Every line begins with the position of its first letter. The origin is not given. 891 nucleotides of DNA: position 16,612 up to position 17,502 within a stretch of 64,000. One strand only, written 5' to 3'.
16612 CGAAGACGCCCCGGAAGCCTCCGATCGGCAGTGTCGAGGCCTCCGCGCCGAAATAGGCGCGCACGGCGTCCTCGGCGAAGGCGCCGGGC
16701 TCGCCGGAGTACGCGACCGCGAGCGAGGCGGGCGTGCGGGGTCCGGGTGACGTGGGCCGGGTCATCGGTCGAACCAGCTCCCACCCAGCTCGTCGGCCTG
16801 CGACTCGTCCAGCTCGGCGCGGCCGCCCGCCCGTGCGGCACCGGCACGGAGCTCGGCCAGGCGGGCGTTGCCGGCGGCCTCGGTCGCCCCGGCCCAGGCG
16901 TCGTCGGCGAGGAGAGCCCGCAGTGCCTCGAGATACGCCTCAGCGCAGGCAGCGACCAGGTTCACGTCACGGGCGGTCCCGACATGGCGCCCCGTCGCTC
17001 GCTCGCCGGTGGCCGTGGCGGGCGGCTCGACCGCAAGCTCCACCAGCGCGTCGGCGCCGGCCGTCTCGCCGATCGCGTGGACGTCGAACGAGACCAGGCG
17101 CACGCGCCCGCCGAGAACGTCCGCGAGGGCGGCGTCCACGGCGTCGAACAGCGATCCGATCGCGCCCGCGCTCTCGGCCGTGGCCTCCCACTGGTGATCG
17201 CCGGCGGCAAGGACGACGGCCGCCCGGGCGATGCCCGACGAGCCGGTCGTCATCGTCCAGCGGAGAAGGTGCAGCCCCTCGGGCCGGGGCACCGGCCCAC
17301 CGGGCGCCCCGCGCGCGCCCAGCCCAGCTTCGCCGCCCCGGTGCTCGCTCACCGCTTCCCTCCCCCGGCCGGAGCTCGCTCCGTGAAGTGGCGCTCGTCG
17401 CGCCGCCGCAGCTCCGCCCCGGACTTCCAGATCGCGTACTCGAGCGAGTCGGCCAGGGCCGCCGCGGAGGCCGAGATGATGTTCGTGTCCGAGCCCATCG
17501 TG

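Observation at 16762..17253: Stand-alone LeuA-regulatory-domain-like protein embedded in the ilvBNC-leuA-leuB-cimA-X-pheA supraoperon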

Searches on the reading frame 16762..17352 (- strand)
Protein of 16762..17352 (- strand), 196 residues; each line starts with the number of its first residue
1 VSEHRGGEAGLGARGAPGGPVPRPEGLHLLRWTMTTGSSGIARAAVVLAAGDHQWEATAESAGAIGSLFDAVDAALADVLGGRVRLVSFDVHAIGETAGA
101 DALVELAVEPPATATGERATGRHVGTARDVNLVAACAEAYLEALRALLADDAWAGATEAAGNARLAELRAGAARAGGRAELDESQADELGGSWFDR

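Call 7: search_protein_families(library=pfam, proteins=[window:16762-17253:-], max_evalue=10)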
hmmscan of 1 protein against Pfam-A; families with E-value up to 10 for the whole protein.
window:16762-17253:- (163 aa): 1 family
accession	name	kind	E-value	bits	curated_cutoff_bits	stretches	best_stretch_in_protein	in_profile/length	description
PF08502.15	LeuA_dimer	-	9.5e-09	35.7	24.9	1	3-114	31-130/131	LeuA allosteric (dimerisation) domain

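Call 10: search_protein_families(library=ncbifam, proteins=[window:16762-17253:-], max_evalue=0.01)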
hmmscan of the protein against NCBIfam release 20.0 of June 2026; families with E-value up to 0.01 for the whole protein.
window:16762-17253:- (163 aa): 5 families
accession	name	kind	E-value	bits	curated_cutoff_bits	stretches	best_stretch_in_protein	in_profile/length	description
NF002086.0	PRK00915.1-3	equivalog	2e-08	33.2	532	1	2-118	400-505/516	2-isopropylmalate synthase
NF002088.0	PRK00915.1-5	equivalog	4.7e-07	28.7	697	1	3-118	398-502/514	2-isopropylmalate synthase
NF002087.0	PRK00915.1-4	equivalog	6.1e-07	28.3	729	1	3-118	403-506/516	2-isopropylmalate synthase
TIGR00973.1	leuA_bact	equivalog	2.5e-06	26.3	598.7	1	3-111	397-493/494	2-isopropylmalate synthase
NF002084.0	PRK00915.1-1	equivalog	0.00047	18.8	748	1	3-114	400-499/523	2-isopropylmalate synthase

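Call 12: find_homologous_proteins(query=window:16762-17253:-, max_evalue=0.001)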
Query window:16762-17253:- (163 aa): 178 proteins with E <= 0.001 among 6296 candidates; the best 120 are listed.
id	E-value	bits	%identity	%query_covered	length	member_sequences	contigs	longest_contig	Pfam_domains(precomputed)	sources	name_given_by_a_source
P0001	1.7e-86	306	95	100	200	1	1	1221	PF08502.16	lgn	-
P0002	1.6e-85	303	94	100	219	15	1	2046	PF08502.16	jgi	-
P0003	1.7e-85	303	94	100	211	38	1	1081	PF08502.16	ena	-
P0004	2.3e-85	302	95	100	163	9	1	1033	PF08502.16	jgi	-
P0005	3.2e-84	299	94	100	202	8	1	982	PF08502.16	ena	-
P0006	3.0e-83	296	91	100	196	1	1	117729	PF08502.16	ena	-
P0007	2.4e-81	289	91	100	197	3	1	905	PF08502.16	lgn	-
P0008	1.5e-80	287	90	100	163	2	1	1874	PF08502.16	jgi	jgi:hypothetical protein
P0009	2.0e-80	286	89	100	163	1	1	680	PF08502.16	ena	-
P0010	1.3e-79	284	90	100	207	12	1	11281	PF08502.16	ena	-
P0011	7.9e-79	281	90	100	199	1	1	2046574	PF08502.16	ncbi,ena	-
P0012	2.4e-78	280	88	100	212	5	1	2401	PF08502.16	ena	-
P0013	3.0e-78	279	88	100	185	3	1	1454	PF08502.16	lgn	-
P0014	4.1e-78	279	88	100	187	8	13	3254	PF08502.16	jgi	jgi:hypothetical protein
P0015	6.4e-78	278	88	100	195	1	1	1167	PF08502.16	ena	-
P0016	1.0e-77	278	88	100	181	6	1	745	PF08502.16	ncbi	-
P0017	2.7e-77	276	87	100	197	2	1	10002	PF08502.16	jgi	jgi:hypothetical protein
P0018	2.7e-77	276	88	100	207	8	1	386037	PF08502.16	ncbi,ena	-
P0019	3.9e-77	276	88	100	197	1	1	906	PF08502.16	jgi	-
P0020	8.1e-77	275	85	100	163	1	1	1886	PF08502.16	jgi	jgi:hypothetical protein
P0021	8.1e-77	275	88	100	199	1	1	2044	PF08502.16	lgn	-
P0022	8.2e-77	275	88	100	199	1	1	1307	PF08502.16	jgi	jgi:hypothetical protein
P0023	2.9e-76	273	87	100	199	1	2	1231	PF08502.16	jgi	jgi:hypothetical protein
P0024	9.4e-76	271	88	100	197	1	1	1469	PF08502.16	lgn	-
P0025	1.2e-75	271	85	100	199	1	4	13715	PF08502.16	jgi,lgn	jgi:hypothetical protein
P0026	1.8e-75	270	85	100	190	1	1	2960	PF08502.16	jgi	jgi:hypothetical protein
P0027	2.1e-75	270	85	100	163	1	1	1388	PF08502.16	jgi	jgi:hypothetical protein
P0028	2.3e-75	270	86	100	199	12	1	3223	PF08502.16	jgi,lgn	-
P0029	5.9e-75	269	85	100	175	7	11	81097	PF08502.16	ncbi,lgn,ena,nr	ncbi:MAG: hypothetical protein M0T75_00980 [Chloroflexi bacterium]|nr:hypothetical protein [Chlorofl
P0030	1.0e-74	268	85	100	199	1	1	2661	PF08502.16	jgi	-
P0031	1.1e-74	268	85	100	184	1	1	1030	PF08502.16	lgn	-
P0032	1.1e-74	268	85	99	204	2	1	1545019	PF08502.16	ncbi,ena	-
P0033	1.2e-74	268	85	100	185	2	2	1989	PF08502.16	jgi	-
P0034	2.1e-74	267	87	100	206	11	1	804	PF08502.16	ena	-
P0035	2.2e-74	267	85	100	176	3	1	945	PF08502.16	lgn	-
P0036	2.3e-74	267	85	100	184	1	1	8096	PF08502.16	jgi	jgi:hypothetical protein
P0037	7.1e-74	265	84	100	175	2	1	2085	PF08502.16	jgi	jgi:hypothetical protein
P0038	1.0e-73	265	83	100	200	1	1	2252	PF08502.16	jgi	jgi:hypothetical protein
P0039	2.1e-73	264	83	100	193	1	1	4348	PF08502.16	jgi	jgi:hypothetical protein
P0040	8.0e-73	262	84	100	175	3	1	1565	PF08502.16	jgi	-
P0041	1.3e-72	261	83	100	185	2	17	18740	PF08502.16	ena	-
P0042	1.7e-72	261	83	100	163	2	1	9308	PF08502.16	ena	-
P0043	1.7e-72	261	83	100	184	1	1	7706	PF08502.16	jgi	jgi:hypothetical protein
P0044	2.5e-72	260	85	100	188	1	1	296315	PF08502.16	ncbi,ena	-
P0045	2.7e-72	260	83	100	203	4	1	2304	PF08502.16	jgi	jgi:hypothetical protein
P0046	3.1e-72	260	82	100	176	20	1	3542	PF08502.16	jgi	-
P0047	6.6e-72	259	83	100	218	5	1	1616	PF08502.16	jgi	-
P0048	8.0e-72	258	83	100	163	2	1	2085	PF08502.16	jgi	jgi:hypothetical protein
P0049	8.3e-72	258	83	100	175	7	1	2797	PF08502.16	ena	-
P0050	1.4e-71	258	82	100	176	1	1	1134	PF08502.16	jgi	jgi:LeuA allosteric (dimerisation) domain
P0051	3.2e-71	256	82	100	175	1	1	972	PF08502.16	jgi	jgi:hypothetical protein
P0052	3.5e-71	256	84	100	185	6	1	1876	PF08502.16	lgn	-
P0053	1.3e-70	254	81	100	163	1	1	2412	PF08502.16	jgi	jgi:hypothetical protein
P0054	2.9e-70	253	82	100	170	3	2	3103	PF08502.16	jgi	jgi:hypothetical protein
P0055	4.9e-68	246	79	100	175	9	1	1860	PF08502.16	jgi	jgi:hypothetical protein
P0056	1.4e-67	245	77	100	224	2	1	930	PF08502.16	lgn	-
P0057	1.5e-67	245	80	100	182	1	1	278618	PF08502.16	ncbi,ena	-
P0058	2.0e-67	244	86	92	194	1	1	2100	PF08502.16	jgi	jgi:hypothetical protein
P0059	4.1e-66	240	79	100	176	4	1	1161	PF08502.16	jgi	jgi:hypothetical protein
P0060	2.4e-65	237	77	100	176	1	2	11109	PF08502.16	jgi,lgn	-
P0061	3.1e-64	234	75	100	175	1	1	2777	PF08502.16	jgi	jgi:hypothetical protein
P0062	1.4e-63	232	75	100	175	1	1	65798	PF08502.16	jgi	jgi:hypothetical protein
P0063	9.1e-63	229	75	100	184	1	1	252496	PF08502.16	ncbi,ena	-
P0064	1.6e-62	228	75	100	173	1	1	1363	PF08502.16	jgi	jgi:hypothetical protein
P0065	9.7e-62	226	75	95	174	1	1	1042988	PF08502.16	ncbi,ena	-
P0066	4.4e-61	224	81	82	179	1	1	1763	PF08502.16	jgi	jgi:hypothetical protein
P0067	4.5e-61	224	73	100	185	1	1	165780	PF08502.16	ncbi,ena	-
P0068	5.1e-61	223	85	79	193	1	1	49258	PF08502.16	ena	-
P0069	5.3e-61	223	74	100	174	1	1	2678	PF08502.16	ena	-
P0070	6.8e-61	223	73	100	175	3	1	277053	PF08502.16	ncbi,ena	-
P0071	2.0e-60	221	74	100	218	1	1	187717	PF08502.16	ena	-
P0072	2.8e-60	221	71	100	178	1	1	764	PF08502.16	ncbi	-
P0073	8.4e-60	219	79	61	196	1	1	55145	PF08502.16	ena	-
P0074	3.5e-59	217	74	100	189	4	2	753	PF08502.16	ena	-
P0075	4.1e-59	217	80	82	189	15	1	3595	PF08502.16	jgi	-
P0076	4.6e-59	217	74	100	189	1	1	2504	PF08502.16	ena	-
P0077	6.3e-59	217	74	100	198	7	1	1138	PF08502.16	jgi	jgi:hypothetical protein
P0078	6.6e-59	216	74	100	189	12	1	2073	PF08502.16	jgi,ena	-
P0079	7.1e-59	216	79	72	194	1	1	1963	PF08502.16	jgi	jgi:hypothetical protein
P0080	9.1e-59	216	73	100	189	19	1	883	PF08502.16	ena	-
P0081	1.1e-58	216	73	100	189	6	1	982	PF08502.16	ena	-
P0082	1.9e-58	215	78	72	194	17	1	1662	PF08502.16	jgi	jgi:hypothetical protein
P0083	2.5e-58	215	79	72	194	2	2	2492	PF08502.16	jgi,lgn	jgi:hypothetical protein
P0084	2.6e-58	215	79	72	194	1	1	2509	PF08502.16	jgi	-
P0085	2.6e-58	215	79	72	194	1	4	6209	PF08502.16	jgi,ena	jgi:hypothetical protein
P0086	2.6e-58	215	79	72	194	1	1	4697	PF08502.16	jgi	jgi:hypothetical protein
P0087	2.7e-58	214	79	72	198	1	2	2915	PF08502.16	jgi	jgi:hypothetical protein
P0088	2.9e-58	214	73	100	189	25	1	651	PF08502.16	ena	-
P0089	3.4e-58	214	79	72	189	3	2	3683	PF08502.16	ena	-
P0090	3.5e-58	214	79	72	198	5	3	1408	PF08502.16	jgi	jgi:hypothetical protein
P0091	4.3e-58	214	79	72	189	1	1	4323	PF08502.16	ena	-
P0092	4.5e-58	214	74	100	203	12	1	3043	PF08502.16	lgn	-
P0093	5.5e-58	213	78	72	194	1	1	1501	PF08502.16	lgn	-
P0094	9.2e-58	213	73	100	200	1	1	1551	PF08502.16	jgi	jgi:hypothetical protein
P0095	1.2e-57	212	77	72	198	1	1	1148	PF08502.16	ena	-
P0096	1.5e-57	212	79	82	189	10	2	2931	PF08502.16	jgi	jgi:hypothetical protein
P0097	1.9e-57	212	81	67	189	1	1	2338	PF08502.16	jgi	jgi:hypothetical protein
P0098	3.0e-57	211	77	72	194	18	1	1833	PF08502.16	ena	-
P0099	3.4e-57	211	78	72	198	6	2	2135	PF08502.16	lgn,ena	-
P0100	3.5e-57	211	79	81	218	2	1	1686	PF08502.16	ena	-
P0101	7.5e-57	210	78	79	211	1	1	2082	PF08502.16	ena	-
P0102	3.6e-56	208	70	99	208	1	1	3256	PF08502.16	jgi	jgi:hypothetical protein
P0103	5.2e-56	207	76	72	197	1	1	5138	PF08502.16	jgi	jgi:hypothetical protein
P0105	2.0e-55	205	77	83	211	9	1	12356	PF08502.16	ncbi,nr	ncbi:MAG: alpha-isopropylmalate synthase regulatory domain-containing protein [Candidatus Limnocylin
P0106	3.4e-55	204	74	91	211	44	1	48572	PF08502.16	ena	-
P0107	4.2e-55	204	76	72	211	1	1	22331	PF08502.16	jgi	jgi:hypothetical protein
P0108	9.1e-55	203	72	100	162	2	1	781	PF08502.16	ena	-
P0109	9.8e-55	203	76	72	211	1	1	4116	PF08502.16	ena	-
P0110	1.0e-54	203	75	79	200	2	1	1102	PF08502.16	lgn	-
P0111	1.2e-54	203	73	95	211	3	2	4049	PF08502.16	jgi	jgi:hypothetical protein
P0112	2.4e-54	202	76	72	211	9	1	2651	PF08502.16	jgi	-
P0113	2.8e-54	201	74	72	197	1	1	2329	PF08502.16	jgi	-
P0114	3.2e-54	201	75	72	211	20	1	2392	PF08502.16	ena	-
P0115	2.9e-49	185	68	100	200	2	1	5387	PF08502.16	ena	-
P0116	5.6e-48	181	62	100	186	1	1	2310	PF08502.16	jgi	jgi:hypothetical protein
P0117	1.2e-46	177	61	100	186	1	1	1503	PF08502.16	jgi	jgi:hypothetical protein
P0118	1.3e-46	177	77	72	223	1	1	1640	PF08502.16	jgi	jgi:LeuA allosteric (dimerisation) domain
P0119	1.1e-40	157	67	82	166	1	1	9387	PF08502.16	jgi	jgi:hypothetical protein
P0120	5.2e-40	155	53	100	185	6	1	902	PF08502.16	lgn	-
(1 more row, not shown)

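Call 15: find_encoding_contigs(protein=P0065, flank=8000, max_places=2)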
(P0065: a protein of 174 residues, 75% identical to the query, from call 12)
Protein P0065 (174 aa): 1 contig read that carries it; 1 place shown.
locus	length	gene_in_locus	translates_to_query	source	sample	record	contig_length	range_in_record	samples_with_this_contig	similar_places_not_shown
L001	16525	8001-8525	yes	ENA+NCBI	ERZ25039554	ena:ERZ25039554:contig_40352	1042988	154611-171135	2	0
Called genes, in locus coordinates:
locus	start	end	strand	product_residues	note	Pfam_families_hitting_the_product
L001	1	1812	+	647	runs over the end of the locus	PF02776:TPP_enzyme_N, PF00205:TPP_enzyme_M, PF02775:TPP_enzyme_C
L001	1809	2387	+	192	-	PF01842:ACT, PF22629:ACT_AHAS_ss, PF13710:ACT_5, PF10369:ALS_ss_C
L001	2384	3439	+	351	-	PF02826:2-Hacid_dh_C, PF03446:NAD_binding_2, PF03807:F420_oxidored (weak), PF07991:KARI_N, PF01450:KARI_C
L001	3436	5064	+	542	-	PF00682:HMGL-like, PF22617:HCS_D2, PF08502:LeuA_dimer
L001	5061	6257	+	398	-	PF00180:Iso_dh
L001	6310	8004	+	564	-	PF00682:HMGL-like, PF22617:HCS_D2, PF08502:LeuA_dimer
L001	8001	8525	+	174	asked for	PF08502:LeuA_dimer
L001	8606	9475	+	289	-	PF00800:PDT, PF01842:ACT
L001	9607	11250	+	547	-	PF01935:DUF87 (weak), PF05872:HerA_C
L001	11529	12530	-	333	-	PF03976:PPK2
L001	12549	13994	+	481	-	PF00171:Aldedh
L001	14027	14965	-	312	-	-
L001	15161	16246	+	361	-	PF00923:TAL_FSA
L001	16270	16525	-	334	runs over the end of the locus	PF08240:ADH_N, PF00107:ADH_zinc_N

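Call 16: find_encoding_contigs(protein=P0105, flank=8000, max_places=2)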
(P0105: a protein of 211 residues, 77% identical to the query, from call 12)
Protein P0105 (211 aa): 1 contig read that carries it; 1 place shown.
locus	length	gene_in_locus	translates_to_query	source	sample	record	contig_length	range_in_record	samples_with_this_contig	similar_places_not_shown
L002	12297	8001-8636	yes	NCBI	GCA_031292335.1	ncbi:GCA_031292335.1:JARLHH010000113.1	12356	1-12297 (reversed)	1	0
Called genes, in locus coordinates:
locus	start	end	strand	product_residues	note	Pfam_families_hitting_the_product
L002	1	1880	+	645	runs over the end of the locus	PF02776:TPP_enzyme_N, PF00205:TPP_enzyme_M, PF02775:TPP_enzyme_C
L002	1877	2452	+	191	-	PF01842:ACT, PF22629:ACT_AHAS_ss, PF13710:ACT_5, PF10369:ALS_ss_C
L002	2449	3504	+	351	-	PF02826:2-Hacid_dh_C, PF03446:NAD_binding_2, PF03807:F420_oxidored, PF07991:KARI_N, PF01450:KARI_C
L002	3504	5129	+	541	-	PF00682:HMGL-like, PF22617:HCS_D2, PF08502:LeuA_dimer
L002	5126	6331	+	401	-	PF00180:Iso_dh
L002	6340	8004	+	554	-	PF00682:HMGL-like, PF22617:HCS_D2, PF08502:LeuA_dimer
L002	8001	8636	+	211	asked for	PF08502:LeuA_dimer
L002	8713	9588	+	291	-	PF00800:PDT, PF01842:ACT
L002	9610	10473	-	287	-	PF03239:FTR1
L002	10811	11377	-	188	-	PF04314:LpqE-like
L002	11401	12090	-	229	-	PF00578:AhpC-TSA, PF08534:Redoxin, PF02630:SCO1-SenC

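Call 20: search_solved_structures(query=A1, max_evalue=0.01, show_alignments=3)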
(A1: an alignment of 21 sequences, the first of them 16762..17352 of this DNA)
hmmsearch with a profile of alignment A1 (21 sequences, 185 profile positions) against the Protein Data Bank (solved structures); distinct sequences matched with E-value up to 0.01: 0.

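Call 26: search_protein_families(library=pfam, proteins=[window:16762-17352:-], max_evalue=0.01)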
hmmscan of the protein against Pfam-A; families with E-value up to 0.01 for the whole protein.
window:16762-17352:- (196 aa): 1 family
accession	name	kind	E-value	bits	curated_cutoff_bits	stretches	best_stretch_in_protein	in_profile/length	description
PF08502.15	LeuA_dimer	-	6.8e-11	42.6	24.9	1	25-147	20-130/131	LeuA allosteric (dimerisation) domain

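Call 27: search_protein_representatives(alignment_id=A1)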
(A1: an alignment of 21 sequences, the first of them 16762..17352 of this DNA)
Query: 21 sequences, 185 profile positions. Proteins with E-value up to 0.001 (for the whole library): 303; up to 1e-10: 113; up to 1e-30: 28. The best 150 are listed.
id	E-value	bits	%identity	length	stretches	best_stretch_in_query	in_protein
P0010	8.1e-89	312.4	-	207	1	7-185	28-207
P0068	6.6e-70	250.8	-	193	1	24-169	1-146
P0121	4.6e-53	195.9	-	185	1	13-185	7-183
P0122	3.0e-52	193.2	-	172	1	15-184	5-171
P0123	1.2e-50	187.9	-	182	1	8-185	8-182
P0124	4.0e-48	179.8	-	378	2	12-112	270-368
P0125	5.4e-46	172.8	-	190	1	10-137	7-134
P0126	2.8e-45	170.5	-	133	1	9-115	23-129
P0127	4.1e-42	160.2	-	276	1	37-160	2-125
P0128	6.5e-42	159.5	-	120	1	8-118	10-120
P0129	2.2e-40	154.5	-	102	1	1-98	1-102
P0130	8.2e-40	152.7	-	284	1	31-172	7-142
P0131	9.1e-40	152.5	-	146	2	6-108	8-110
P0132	1.9e-39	151.5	-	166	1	14-183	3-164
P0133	1.5e-36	142.0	-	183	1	8-185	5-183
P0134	1.7e-36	141.9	-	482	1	9-158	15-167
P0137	1.5e-34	135.6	-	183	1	13-185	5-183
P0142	1.8e-33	132.0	-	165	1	14-185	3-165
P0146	2.4e-32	128.3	-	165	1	15-185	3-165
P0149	4.6e-30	120.9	-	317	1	51-160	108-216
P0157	3.5e-26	108.2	-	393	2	8-89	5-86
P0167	4.4e-21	91.6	-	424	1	68-185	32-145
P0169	4.2e-20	88.4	-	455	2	13-69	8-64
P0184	1.0e-17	80.6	-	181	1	15-165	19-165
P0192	8.1e-16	74.5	-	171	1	10-148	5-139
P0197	5.4e-15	71.8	-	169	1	28-154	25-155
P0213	4.0e-13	65.7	-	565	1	11-77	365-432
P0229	7.2e-11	58.3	-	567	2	108-185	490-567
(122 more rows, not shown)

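Call 28: search_protein_families(library=pfam, proteins=[P0134, P0167, P0169, P0157, P0124, P0149, P0229, P0213, P0127, P0130], max_evalue=0.001)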
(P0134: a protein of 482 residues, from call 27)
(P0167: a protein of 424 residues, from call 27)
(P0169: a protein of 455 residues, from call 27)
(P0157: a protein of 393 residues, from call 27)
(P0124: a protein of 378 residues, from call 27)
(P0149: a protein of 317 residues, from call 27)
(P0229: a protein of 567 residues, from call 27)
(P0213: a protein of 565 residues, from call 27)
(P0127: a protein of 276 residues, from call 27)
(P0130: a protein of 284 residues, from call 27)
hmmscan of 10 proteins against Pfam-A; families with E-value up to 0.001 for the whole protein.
P0134 (482 aa): 2 families
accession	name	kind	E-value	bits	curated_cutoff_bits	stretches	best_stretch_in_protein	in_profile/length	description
PF08502.15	LeuA_dimer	-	2.5e-13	50.5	24.9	1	24-143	23-130/131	LeuA allosteric (dimerisation) domain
PF00800.23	PDT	-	5e-07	30.1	25.2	1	349-376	152-179/181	Prephenate dehydratase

P0167 (424 aa): 1 family
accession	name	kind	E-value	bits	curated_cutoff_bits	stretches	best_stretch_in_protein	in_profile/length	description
PF08502.15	LeuA_dimer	-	1.7e-06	28.4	24.9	1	37-101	74-131/131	LeuA allosteric (dimerisation) domain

P0169 (455 aa): 1 family
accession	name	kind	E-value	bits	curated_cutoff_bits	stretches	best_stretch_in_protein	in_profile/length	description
PF08502.15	LeuA_dimer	-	1.9e-13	50.9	24.9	1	7-61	17-71/131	LeuA allosteric (dimerisation) domain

P0157 (393 aa): 2 families
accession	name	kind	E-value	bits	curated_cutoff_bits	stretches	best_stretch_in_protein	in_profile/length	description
PF00800.23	PDT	-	8.1e-24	84.8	25.2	1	261-366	32-139/181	Prephenate dehydratase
PF08502.15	LeuA_dimer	-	8e-11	42.4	24.9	1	12-86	20-90/131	LeuA allosteric (dimerisation) domain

P0124 (378 aa): 1 family
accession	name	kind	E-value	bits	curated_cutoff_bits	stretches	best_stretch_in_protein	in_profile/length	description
PF08502.15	LeuA_dimer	-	3.9e-34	117.8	24.9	2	4-124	22-130/131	LeuA allosteric (dimerisation) domain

P0149 (317 aa): 1 family
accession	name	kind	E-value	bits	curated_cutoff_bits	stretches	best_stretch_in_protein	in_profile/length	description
PF08502.15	LeuA_dimer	-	7.7e-15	55.4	24.9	1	107-193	55-130/131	LeuA allosteric (dimerisation) domain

P0229 (567 aa): 2 families
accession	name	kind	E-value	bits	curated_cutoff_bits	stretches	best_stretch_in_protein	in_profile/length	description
PF00682.25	HMGL-like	-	1.6e-14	54.4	29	1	2-53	189-240/260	HMGL-like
PF08502.15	LeuA_dimer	-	4.7e-06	27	24.9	0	495-519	106-130/131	LeuA allosteric (dimerisation) domain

P0213 (565 aa): 2 families
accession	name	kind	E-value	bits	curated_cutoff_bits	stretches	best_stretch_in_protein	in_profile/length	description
PF00682.25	HMGL-like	-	5.5e-11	42.8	29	1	5-44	187-226/260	HMGL-like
PF08502.15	LeuA_dimer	-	0.00011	22.6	24.9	0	371-422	22-72/131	LeuA allosteric (dimerisation) domain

P0127 (276 aa): 1 family
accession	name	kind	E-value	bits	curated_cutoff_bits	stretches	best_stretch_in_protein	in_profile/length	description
PF08502.15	LeuA_dimer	-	1.7e-17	64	24.9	1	6-102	46-130/131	LeuA allosteric (dimerisation) domain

P0130 (284 aa): 1 family
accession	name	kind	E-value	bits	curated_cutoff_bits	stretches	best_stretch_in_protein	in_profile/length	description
PF08502.15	LeuA_dimer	-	2.5e-18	66.7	24.9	1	7-113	36-130/131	LeuA allosteric (dimerisation) domain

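Call 29: predict_structure(alignment_id=A1)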
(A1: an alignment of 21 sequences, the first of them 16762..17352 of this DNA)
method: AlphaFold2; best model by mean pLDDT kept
length: 196 residues; sequences in the alignment: 21
mean_pLDDT: 77.9   pTM: 0.68
mean pLDDT of the five models: 77.9, 77.8, 77.0, 72.5, 70.2
residues with pLDDT >= 90: 77; 70-90: 65; 50-70: 21; < 50: 33
segments of 3 or more residues with pLDDT < 50: 1-4, 6-22, 188-196
pLDDT, mean of each block of 10 residues (from residue 1): 40 40 70 91 94 92 93 91 91 75 93 80 92 93 84 75 87 71 49 43
secondary structure, 60 per line:
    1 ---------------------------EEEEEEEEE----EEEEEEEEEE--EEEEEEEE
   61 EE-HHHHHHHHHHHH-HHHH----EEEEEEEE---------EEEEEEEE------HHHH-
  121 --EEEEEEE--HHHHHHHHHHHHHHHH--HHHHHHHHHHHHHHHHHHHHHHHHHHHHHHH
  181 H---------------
elements in order: E28-36 E41-50 E53-62 H64-75 H77-80 E85-92 E102-109 H116-119 E123-129 H132-147 H150-181
